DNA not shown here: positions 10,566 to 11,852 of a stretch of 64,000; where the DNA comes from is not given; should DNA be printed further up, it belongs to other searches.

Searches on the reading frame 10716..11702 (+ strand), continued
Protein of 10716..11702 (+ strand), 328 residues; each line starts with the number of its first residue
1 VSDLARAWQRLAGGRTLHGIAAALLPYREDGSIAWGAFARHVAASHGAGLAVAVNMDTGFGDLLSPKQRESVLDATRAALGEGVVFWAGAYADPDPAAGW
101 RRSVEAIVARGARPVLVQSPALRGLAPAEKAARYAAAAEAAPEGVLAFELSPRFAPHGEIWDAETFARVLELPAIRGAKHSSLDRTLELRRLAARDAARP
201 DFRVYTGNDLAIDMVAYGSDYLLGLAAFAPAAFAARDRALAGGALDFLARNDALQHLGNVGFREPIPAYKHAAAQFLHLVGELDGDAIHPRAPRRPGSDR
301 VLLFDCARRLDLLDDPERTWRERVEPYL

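Call 33: search_protein_families(library=ncbifam, proteins=[L019:11024-13270:+], max_evalue=1)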
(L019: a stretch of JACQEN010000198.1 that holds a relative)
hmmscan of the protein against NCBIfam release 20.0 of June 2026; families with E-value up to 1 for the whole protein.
L019:11024-13270:+ (749 aa): 2 families
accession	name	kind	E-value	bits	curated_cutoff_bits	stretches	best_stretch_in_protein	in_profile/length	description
NF050142.1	PG1828_fam_lipo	equivalog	0.018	15.8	50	1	31-70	1-44/59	PG1828 family lipoprotein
NF047847.2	SS_mature_LptM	equivalog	0.4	10.8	27.7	1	31-52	1-22/31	LPS translocon maturation chaperone LptM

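Call 37: search_solved_structures(query=A1, max_evalue=0.0001, show_alignments=3)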
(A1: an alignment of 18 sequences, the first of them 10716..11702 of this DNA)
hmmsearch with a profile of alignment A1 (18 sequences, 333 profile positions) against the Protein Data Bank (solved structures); distinct sequences matched with E-value up to 0.0001: 16.
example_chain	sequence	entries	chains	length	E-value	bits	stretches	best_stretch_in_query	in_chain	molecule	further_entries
4icn_A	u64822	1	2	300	2.5e-09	39.9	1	21-277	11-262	DIHYDRODIPICOLINATE SYNTHASE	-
3pud_A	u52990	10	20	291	2.8e-09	39.7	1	21-271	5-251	Dihydrodipicolinate synthase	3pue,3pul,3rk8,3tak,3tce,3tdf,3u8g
4pfm_A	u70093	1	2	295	2.9e-09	39.7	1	21-277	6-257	4-hydroxy-tetrahydrodipicolinate synthase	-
3flu_A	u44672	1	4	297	7.1e-08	35.2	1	22-274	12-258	Dihydrodipicolinate synthase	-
4dnh_A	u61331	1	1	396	1.1e-07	34.5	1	9-323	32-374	Uncharacterized protein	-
3pb2_A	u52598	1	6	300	8.7e-07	31.6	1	21-252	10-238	Dihydrodipicolinate synthase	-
1o5k_A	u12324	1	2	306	9.6e-07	31.4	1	20-250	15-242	4-hydroxy-tetrahydrodipicolinate synthase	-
3si9_A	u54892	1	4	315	3.9e-06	29.4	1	22-294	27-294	Dihydrodipicolinate synthase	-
3pb0_A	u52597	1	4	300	4.1e-06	29.3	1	21-250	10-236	Dihydrodipicolinate synthase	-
2rfg_A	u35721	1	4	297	5.7e-06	28.9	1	23-285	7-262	Dihydrodipicolinate synthase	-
6p90_A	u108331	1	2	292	5.7e-06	28.9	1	22-271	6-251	4-hydroxy-tetrahydrodipicolinate synthase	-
3qze_A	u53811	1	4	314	7.1e-06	28.6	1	22-271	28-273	Dihydrodipicolinate synthase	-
3noe_A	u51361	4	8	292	9.2e-06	28.2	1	22-271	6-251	Dihydrodipicolinate synthase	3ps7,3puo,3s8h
5ktl_A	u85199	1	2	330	1.8e-05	27.2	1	22-231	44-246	4-hydroxy-tetrahydrodipicolinate synthase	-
4i7u_A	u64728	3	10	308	5.1e-05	25.8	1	21-269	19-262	Dihydrodipicolinate synthase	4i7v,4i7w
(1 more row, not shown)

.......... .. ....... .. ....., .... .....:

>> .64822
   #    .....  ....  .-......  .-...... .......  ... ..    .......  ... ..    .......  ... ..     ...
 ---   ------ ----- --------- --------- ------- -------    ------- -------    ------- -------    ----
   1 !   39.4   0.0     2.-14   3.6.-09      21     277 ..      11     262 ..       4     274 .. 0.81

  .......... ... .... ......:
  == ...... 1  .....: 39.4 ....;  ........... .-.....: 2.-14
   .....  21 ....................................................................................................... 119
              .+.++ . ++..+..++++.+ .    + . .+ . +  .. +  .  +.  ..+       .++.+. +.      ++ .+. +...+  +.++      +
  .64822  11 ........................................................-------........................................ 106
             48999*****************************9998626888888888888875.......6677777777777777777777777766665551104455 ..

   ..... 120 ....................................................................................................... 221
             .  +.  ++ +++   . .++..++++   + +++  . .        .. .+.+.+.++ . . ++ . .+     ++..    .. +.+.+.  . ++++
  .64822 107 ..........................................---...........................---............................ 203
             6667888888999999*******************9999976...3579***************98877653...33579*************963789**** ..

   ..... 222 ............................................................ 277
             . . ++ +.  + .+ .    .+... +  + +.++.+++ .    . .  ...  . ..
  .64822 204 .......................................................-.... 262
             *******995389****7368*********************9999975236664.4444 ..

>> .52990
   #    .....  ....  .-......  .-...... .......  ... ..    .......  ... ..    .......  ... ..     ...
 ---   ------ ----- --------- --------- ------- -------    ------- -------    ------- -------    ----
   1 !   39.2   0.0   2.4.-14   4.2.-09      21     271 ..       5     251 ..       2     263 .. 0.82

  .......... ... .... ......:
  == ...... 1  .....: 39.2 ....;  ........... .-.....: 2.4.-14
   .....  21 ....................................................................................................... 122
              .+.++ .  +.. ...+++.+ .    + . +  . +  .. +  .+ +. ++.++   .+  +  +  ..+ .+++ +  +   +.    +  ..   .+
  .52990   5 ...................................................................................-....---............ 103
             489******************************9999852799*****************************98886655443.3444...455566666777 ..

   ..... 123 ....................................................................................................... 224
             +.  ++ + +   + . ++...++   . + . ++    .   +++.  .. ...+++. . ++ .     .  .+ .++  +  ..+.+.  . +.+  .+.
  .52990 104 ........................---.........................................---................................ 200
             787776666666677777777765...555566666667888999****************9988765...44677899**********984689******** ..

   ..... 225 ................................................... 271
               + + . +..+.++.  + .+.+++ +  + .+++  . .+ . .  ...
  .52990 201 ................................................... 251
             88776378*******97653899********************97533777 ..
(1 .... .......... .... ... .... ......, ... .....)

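Call 55: search_protein_families(library=ncbifam, proteins=[L060:7100-8401:-, L065:7243-8508:+], max_evalue=0.01)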
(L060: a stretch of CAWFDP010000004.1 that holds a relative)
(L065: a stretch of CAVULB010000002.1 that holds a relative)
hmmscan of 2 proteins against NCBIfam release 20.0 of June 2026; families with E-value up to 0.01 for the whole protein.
L060:7100-8401:- (434 aa): 19 families
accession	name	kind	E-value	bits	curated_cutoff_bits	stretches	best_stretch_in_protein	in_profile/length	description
NF049980.1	SfMCT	equivalog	2.7e-42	144.8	320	1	28-413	2-377/378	L-lactate MFS transporter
NF038246.1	bile_salt_MFS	equivalog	3.4e-24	85.5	400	1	26-413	2-391/408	conjugated bile salt MFS transporter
TIGR00890.1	2A0111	subfamily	8.3e-23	80.9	374.85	1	28-398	2-355/377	oxalate/formate antiport family MFS transporter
TIGR00881.1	2A0104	subfamily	3.9e-20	72.2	407.75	1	49-401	14-373/379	phosphoglycerate transporter protein PgtP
TIGR00893.1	2A0114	subfamily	2e-16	60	395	1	55-423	19-396/399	D-galactonate transporter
TIGR04259.1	oxa_formateAnti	equivalog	6.8e-14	51.5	335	1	28-416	2-382/405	oxalate/formate MFS antiporter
TIGR00895.1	2A0115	subfamily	1.9e-13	50.1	418.55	1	26-395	14-395/398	aromatic acid/H+ symport family MFS transporter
NF008661.1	PRK11663.1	subfamily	2.7e-09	36.6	564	1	48-404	48-410/439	MFS transporter family glucose-6-phosphate receptor UhpC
NF008586.0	PRK11551.1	equivalog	7.4e-08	31.8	410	1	53-405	38-375/406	3-(3-hydroxy-phenyl)propionate transporter MhpT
TIGR00880.1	2_A_01_02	superfamily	1.1e-06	28.8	131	1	71-205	3-137/141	multidrug resistance protein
TIGR00896.1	CynX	subfamily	7.9e-06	25.2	406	1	82-406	51-354/355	CynX/NimT family MFS transporter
TIGR00900.1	2A0121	subfamily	1.3e-05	24.7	319.6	1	252-431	1-183/364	H+ Antiporter protein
NF008270.1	PRK11043.1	equivalog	2e-05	23.9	430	1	56-364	35-320/382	purine nucleoside transporter PunC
NF002962.0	PRK03633.1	equivalog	0.00029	20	361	1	230-399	180-346/382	MFS transporter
NF003024.0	PRK03893.1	subfamily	0.00056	18.8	604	1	82-198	72-187/497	sialate:H+ symport family MFS transporter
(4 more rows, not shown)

L065:7243-8508:+ (422 aa): 21 families
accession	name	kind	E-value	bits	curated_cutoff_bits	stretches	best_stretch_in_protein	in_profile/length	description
NF049980.1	SfMCT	equivalog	8.1e-38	130.1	320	1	17-399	2-376/378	L-lactate MFS transporter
NF038246.1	bile_salt_MFS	equivalog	4e-26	91.8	400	1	15-405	2-396/408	conjugated bile salt MFS transporter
TIGR00890.1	2A0111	subfamily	1.6e-19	70.1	374.85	1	17-382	2-352/377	oxalate/formate antiport family MFS transporter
TIGR00881.1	2A0104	subfamily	6.2e-19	68.3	407.75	1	38-386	14-371/379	phosphoglycerate transporter protein PgtP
TIGR00895.1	2A0115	subfamily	2.4e-15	56.4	418.55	1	15-382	14-395/398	aromatic acid/H+ symport family MFS transporter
TIGR00893.1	2A0114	subfamily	5e-14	52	395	1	62-409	36-395/399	D-galactonate transporter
TIGR00886.1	2A0108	subfamily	2.2e-12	46.8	311.7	1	28-351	10-350/368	NarK family nitrate/nitrite MFS transporter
TIGR04259.1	oxa_formateAnti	equivalog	3e-12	46.1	335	1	18-408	2-387/405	oxalate/formate MFS antiporter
NF008586.0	PRK11551.1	equivalog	1.3e-11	44.2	410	1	51-392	47-375/406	3-(3-hydroxy-phenyl)propionate transporter MhpT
NF008270.1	PRK11043.1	equivalog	3.5e-08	33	430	1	52-343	38-315/382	purine nucleoside transporter PunC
NF008654.0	PRK11652.1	equivalog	6.4e-08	31.9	479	1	73-210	62-199/397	multidrug efflux MFS transporter EmrD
TIGR00892.1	2A0113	subfamily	1.5e-07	30.5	586.1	1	15-407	16-415/455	monocarboxylate transporter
TIGR00880.1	2_A_01_02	superfamily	3.5e-07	30.4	131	1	70-196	13-139/141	multidrug resistance protein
NF008661.1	PRK11663.1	subfamily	1.7e-06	27.4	564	1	25-407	33-425/439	MFS transporter family glucose-6-phosphate receptor UhpC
NF003024.0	PRK03893.1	subfamily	1.3e-05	24.2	604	1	30-188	285-447/497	sialate:H+ symport family MFS transporter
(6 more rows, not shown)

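Call 95: search_protein_families(library=pfam, proteins=[L065:2449-3201:-, L065:4059-5156:-, L065:5153-6244:-, L065:6314-7174:+, L065:8424-9965:+, L065:9962-10903:+, L065:13996-14793:+, L065:14948-15553:+, L065:15550-16266:+, L065:16263-17180:+], max_evalue=0.001)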
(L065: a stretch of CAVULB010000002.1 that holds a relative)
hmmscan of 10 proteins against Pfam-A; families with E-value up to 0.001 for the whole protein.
L065:2449-3201:- (250 aa): 4 families
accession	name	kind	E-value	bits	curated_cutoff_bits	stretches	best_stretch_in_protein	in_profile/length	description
PF00106.31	adh_short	-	3.6e-55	186.9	26.6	1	10-201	2-193/195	short chain dehydrogenase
PF13561.12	adh_short_C2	-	2.1e-54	185.1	27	1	17-246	3-234/236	Enoyl-(Acyl carrier protein) reductase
PF08659.16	KR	-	2.1e-07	31.4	22.6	1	12-170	4-162/180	KR domain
PF01370.27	Epimerase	-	0.00025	21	20.9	1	12-214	2-197/240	NAD dependent epimerase/dehydratase family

L065:4059-5156:- (365 aa): 1 family
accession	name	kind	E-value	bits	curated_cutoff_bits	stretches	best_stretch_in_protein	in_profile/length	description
PF00701.28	DHDPS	-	0.00095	18.4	22.1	0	29-226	5-191/289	Dihydrodipicolinate synthetase family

L065:5153-6244:- (363 aa): 1 family
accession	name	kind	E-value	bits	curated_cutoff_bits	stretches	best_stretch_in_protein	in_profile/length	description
PF01370.27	Epimerase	-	4.3e-09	36.6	20.9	1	54-221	1-169/240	NAD dependent epimerase/dehydratase family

L065:6314-7174:+ (286 aa): 6 families
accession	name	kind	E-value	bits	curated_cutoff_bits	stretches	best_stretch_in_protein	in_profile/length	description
PF00583.31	Acetyltransf_1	-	1.9e-16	60.8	20.7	1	32-119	24-116/116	Acetyltransferase (GNAT) family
PF18014.7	Acetyltransf_18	-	1.3e-15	57.7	22.7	1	156-273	1-118/124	Acetyltransferase (GNAT) domain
PF13673.13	Acetyltransf_10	-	5.6e-14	52.7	23.6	1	30-121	20-109/128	Acetyltransferase (GNAT) domain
PF13508.13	Acetyltransf_7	-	6.1e-14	52.6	27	1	41-120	3-83/84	Acetyltransferase (GNAT) domain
PF13527.13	Acetyltransf_9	-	3.2e-08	34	25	1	32-119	34-124/127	Acetyltransferase (GNAT) domain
PF14542.12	Acetyltransf_CG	-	0.00092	19.7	30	0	57-97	13-56/80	GCN5-related N-acetyl-transferase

L065:8424-9965:+ (513 aa): 1 family
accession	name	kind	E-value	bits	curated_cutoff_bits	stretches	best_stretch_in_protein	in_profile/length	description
PF00724.26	Oxidored_FMN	-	6.4e-26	91.9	27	1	77-299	12-231/342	NADH:flavin oxidoreductase / NADH oxidase family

L065:9962-10903:+ (313 aa): 2 families
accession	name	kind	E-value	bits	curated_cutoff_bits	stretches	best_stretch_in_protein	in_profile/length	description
PF00701.28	DHDPS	-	4e-07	29.5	22.1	0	19-88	6-76/289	Dihydrodipicolinate synthetase family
PF06187.17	DUF993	-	6.2e-06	25.8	24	1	96-283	128-331/382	Protein of unknown function (DUF993)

L065:13996-14793:+ (265 aa): 3 families
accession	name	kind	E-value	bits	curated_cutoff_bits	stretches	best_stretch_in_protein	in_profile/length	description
PF00106.31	adh_short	-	2.6e-45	154.7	26.6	1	8-195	1-187/195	short chain dehydrogenase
PF13561.12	adh_short_C2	-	9.9e-29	101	27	1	14-209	1-196/236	Enoyl-(Acyl carrier protein) reductase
PF08659.16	KR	-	4.1e-15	56.6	22.6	1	10-183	3-171/180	KR domain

L065:14948-15553:+ (201 aa): 4 families
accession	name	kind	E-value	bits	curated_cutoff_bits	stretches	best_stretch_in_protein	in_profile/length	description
PF08281.18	Sigma70_r4_2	-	2.9e-16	59.3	25.7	1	129-182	1-54/54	Sigma-70, region 4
PF04542.20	Sigma70_r2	-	4.1e-16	59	24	1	27-93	1-68/71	Sigma-70 region 2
PF04545.22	Sigma70_r4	-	9.3e-09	35.1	24.1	1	138-179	4-45/50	Sigma-70, region 4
PF07638.17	Sigma70_ECF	-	0.00021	21.7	21.1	1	12-185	7-182/185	ECF sigma factor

L065:15550-16266:+ (238 aa): 0 families

L065:16263-17180:+ (305 aa): 0 families

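Call 101: list_cluster_members(proteins=[P0001, P0241, P0121])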
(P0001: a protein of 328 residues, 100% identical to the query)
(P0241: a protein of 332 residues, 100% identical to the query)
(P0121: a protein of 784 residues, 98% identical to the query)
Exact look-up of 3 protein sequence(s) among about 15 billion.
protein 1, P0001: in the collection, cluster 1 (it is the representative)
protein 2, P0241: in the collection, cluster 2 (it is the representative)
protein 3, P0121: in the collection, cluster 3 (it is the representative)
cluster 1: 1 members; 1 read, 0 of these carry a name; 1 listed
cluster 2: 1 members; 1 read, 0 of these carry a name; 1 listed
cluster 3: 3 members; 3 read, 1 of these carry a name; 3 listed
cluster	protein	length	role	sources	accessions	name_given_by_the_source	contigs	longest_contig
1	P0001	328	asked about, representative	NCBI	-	-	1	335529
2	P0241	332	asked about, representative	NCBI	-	-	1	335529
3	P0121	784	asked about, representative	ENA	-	-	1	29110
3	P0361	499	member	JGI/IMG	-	hypothetical protein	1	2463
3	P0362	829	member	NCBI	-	-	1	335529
